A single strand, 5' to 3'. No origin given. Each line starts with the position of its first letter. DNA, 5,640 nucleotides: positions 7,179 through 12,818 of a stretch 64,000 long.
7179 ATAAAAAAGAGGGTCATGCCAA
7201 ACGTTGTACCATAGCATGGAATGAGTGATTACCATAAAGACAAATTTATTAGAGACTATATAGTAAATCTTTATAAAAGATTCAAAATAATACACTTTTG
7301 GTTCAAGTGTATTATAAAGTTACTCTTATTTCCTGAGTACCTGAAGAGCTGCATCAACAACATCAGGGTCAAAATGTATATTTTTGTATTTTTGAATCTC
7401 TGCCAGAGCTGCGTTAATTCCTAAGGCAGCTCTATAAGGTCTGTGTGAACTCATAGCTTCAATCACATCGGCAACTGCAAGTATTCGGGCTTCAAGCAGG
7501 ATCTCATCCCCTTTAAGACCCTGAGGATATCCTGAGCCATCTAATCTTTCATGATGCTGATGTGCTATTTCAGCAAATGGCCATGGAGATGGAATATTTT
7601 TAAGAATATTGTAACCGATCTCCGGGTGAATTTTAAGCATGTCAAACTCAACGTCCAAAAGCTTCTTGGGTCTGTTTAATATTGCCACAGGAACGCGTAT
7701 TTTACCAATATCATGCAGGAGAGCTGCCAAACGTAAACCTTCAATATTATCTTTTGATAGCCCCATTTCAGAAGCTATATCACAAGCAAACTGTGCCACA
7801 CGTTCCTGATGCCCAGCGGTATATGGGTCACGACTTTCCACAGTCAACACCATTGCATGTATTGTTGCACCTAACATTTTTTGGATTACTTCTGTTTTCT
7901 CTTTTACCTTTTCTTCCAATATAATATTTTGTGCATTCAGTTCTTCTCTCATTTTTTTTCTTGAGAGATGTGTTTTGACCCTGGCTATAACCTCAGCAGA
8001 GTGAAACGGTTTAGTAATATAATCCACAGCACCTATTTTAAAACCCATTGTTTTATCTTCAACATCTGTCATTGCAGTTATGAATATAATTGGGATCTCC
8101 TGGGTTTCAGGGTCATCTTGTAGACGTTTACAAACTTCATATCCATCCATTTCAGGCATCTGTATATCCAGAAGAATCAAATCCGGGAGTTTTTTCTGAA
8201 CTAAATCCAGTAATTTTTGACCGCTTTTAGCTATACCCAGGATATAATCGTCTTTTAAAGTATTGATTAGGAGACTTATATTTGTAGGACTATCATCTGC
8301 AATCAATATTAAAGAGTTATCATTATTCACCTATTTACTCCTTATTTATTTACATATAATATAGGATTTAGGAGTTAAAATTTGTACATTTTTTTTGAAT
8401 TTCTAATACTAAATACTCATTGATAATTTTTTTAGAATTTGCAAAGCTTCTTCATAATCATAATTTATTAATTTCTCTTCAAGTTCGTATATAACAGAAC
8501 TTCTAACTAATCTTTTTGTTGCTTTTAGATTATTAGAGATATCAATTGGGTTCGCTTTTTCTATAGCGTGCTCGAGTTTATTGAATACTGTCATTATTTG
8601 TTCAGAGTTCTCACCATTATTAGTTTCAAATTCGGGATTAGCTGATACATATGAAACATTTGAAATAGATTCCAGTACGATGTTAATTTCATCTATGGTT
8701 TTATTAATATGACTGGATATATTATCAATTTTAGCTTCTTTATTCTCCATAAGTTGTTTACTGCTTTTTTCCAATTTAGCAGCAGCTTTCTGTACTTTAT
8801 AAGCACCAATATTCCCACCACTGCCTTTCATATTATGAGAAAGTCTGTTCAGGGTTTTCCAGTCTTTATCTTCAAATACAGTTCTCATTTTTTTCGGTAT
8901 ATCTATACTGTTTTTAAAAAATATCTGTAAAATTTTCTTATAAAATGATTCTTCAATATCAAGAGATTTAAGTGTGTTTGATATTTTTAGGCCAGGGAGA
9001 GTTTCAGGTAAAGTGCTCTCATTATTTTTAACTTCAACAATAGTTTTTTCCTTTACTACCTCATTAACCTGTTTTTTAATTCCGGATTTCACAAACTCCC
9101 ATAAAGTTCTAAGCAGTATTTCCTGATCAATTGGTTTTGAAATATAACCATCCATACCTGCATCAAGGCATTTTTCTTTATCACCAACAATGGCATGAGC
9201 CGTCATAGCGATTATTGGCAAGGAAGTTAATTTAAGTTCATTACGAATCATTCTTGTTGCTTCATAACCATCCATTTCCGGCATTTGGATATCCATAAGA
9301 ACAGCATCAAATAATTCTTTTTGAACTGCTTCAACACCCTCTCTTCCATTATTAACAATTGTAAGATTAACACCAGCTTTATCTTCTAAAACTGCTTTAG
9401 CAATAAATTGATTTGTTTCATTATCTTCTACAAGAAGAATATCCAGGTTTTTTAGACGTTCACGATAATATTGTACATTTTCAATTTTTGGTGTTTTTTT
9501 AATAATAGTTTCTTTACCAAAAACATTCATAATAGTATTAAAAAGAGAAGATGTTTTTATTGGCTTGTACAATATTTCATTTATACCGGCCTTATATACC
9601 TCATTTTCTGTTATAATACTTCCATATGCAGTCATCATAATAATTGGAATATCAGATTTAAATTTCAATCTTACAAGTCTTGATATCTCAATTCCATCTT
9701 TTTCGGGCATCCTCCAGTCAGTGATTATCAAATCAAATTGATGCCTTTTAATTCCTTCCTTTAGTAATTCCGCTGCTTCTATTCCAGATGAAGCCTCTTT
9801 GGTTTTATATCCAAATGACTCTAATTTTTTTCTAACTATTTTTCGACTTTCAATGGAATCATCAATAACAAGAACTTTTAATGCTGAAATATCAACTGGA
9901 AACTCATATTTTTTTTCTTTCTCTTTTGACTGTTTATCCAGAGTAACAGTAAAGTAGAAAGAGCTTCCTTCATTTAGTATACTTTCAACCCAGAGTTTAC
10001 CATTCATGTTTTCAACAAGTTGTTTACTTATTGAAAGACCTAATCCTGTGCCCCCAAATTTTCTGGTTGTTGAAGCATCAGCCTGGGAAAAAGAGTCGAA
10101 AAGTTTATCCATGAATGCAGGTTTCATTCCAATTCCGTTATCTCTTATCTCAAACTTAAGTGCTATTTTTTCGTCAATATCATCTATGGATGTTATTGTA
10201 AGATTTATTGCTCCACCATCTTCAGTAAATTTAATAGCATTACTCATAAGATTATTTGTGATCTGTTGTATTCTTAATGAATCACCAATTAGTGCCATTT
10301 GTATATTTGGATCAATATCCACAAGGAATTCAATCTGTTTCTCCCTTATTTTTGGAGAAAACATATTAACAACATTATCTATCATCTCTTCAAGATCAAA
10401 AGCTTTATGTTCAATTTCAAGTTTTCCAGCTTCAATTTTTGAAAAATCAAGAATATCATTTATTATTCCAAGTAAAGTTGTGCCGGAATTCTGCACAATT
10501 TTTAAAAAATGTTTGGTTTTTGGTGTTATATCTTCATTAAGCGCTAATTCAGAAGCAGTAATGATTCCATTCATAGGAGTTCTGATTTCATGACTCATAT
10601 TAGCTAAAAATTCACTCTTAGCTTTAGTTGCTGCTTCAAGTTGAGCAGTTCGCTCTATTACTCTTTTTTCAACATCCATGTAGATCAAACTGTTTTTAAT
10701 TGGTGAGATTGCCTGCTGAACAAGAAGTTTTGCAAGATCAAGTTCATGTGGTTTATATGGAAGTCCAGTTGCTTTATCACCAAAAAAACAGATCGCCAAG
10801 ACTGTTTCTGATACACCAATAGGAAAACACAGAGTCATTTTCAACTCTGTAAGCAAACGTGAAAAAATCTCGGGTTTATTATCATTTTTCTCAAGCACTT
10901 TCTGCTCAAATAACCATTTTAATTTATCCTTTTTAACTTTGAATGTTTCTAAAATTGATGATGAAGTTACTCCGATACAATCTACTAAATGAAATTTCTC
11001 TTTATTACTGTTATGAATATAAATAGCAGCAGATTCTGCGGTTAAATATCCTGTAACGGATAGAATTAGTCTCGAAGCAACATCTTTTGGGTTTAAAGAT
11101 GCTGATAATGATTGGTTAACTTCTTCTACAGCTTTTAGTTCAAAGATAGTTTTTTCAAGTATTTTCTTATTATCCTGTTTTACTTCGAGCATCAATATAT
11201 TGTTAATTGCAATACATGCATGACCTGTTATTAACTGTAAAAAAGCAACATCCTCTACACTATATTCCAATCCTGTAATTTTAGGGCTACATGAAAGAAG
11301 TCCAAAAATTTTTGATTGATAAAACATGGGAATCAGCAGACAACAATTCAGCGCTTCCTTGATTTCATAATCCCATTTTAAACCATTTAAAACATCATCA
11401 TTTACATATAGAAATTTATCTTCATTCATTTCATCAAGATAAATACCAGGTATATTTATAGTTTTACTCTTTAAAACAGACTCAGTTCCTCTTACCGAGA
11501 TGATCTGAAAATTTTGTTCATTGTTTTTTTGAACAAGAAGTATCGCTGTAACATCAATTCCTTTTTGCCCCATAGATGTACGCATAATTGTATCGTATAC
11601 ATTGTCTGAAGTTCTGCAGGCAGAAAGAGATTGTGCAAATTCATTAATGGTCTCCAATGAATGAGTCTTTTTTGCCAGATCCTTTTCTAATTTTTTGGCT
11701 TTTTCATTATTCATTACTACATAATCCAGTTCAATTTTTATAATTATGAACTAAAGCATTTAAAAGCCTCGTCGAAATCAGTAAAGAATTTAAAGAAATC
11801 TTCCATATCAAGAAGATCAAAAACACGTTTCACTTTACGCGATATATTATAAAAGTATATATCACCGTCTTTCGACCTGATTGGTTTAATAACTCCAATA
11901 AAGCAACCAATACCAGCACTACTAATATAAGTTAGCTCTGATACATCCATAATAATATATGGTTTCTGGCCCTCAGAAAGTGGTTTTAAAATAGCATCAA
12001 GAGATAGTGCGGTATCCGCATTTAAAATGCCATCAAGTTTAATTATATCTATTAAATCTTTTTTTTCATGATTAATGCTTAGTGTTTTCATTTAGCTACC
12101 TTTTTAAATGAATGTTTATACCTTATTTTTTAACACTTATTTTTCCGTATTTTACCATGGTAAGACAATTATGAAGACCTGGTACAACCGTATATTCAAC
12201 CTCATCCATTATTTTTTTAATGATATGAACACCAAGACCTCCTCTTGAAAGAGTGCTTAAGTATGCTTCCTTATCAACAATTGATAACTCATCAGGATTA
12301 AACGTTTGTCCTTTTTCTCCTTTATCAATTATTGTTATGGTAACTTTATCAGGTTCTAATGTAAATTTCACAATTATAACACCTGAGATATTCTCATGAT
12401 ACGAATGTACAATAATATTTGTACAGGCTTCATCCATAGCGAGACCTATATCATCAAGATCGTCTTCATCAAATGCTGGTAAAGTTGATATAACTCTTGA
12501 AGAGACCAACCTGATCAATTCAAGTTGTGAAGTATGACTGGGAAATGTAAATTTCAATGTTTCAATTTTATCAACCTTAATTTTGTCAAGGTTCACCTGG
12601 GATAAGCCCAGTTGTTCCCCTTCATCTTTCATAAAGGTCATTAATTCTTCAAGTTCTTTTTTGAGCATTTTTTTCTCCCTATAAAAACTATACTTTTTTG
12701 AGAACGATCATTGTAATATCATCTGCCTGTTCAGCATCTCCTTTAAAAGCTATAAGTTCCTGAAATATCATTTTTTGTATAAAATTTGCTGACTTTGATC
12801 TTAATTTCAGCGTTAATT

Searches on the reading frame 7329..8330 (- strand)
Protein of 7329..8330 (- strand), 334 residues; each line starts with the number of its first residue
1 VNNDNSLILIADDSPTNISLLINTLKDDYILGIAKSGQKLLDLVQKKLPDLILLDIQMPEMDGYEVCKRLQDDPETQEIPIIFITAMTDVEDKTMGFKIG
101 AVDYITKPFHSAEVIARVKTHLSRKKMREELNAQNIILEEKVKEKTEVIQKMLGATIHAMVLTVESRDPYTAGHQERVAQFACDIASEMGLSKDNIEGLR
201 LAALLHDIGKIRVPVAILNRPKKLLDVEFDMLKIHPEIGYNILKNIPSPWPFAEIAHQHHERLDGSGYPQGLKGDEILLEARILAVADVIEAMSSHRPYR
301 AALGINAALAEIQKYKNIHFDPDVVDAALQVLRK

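Call 82: search_protein_families(library=pfam, proteins=[window:7329-8330:-], max_evalue=0.00001)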
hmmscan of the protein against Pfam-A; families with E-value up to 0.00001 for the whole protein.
window:7329-8330:- (334 aa): 3 families
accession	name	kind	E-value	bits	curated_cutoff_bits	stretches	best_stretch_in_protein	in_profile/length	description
PF13487.12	HD_5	-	1.4e-41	142.5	27.2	1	163-324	6-170/170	HD domain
PF00072.30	Response_reg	-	1.2e-28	99.9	30.2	1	8-118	1-110/111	Response regulator receiver domain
PF01966.28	HD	-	2.1e-23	83.3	22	1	172-293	2-116/116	HD domain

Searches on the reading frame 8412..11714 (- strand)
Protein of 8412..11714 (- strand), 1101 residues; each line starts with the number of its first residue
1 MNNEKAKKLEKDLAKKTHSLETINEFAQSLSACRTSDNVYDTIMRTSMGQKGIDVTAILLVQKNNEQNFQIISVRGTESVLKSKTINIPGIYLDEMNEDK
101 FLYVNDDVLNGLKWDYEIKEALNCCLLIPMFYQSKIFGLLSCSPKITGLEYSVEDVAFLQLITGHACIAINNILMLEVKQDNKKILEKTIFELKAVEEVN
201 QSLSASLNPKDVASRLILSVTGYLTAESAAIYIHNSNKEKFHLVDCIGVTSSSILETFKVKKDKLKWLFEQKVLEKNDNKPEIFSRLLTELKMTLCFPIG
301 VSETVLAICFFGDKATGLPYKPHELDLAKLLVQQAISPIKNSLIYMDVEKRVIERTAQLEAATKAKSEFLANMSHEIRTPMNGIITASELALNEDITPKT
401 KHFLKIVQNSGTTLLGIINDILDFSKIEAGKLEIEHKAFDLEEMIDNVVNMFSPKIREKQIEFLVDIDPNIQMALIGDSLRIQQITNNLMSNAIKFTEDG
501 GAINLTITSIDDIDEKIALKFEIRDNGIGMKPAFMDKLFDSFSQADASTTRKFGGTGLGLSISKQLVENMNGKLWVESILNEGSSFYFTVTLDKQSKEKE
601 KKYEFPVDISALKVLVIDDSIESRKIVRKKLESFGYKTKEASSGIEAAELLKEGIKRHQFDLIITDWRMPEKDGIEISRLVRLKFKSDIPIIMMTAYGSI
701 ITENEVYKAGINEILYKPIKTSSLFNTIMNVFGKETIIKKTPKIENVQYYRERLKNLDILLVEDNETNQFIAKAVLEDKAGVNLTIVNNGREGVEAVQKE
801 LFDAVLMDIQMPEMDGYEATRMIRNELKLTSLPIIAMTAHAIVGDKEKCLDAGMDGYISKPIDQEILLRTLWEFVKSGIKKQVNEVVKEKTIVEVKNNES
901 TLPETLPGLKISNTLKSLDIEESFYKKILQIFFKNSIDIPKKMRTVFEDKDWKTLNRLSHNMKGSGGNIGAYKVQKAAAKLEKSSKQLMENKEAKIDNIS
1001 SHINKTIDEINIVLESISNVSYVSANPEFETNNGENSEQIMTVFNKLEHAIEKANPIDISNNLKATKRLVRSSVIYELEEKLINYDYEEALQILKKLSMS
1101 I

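Call 82: search_protein_families(library=pfam, proteins=[window:8412-11714:-], max_evalue=0.00001)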
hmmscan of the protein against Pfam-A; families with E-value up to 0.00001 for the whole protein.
window:8412-11714:- (1101 aa): 5 families
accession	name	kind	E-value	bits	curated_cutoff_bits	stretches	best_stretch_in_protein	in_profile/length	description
PF00072.30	Response_reg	-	1.2e-50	170.7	30.2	2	759-869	1-108/111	Response regulator receiver domain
PF02518.31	HATPase_c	-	5e-29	101.4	26.4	1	477-592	1-109/111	Histidine kinase-, DNA gyrase B-, and HSP90-like ATPase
PF00512.31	HisKA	-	1.1e-19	70.7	26.9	1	365-430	1-66/66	His Kinase A (phospho-acceptor) domain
PF01627.28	Hpt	-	2.7e-09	37.6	24.6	1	928-991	2-69/84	Hpt domain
PF23198.2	PDE8A_N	-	1.7e-06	28.5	29.6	0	755-855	8-112/147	PDE8A-like, N-terminal domain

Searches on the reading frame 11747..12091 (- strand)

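Call 82: search_protein_families(library=pfam, proteins=[window:11747-12091:-], max_evalue=0.00001)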
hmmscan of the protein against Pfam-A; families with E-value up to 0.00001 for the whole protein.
window:11747-12091:- (115 aa): 1 family
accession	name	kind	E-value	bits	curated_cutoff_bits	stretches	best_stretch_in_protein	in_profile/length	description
PF01740.26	STAS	-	4e-15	55.9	22.6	1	6-109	2-106/106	STAS domain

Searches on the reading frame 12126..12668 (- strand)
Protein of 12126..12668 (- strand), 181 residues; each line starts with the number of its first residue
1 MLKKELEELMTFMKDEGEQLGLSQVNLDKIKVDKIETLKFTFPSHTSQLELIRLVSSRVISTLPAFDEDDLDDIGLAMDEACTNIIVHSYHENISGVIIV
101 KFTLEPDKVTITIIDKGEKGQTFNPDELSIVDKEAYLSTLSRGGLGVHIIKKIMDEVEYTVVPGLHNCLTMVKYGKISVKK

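Call 82: search_protein_families(library=pfam, proteins=[window:12126-12668:-], max_evalue=0.00001)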
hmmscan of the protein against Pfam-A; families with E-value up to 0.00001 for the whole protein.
window:12126-12668:- (181 aa): 1 family
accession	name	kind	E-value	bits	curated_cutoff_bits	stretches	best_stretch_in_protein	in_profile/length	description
PF13581.12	HATPase_c_2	-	2.4e-24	86.2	27.4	1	42-173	1-127/127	Histidine kinase-like ATPase domain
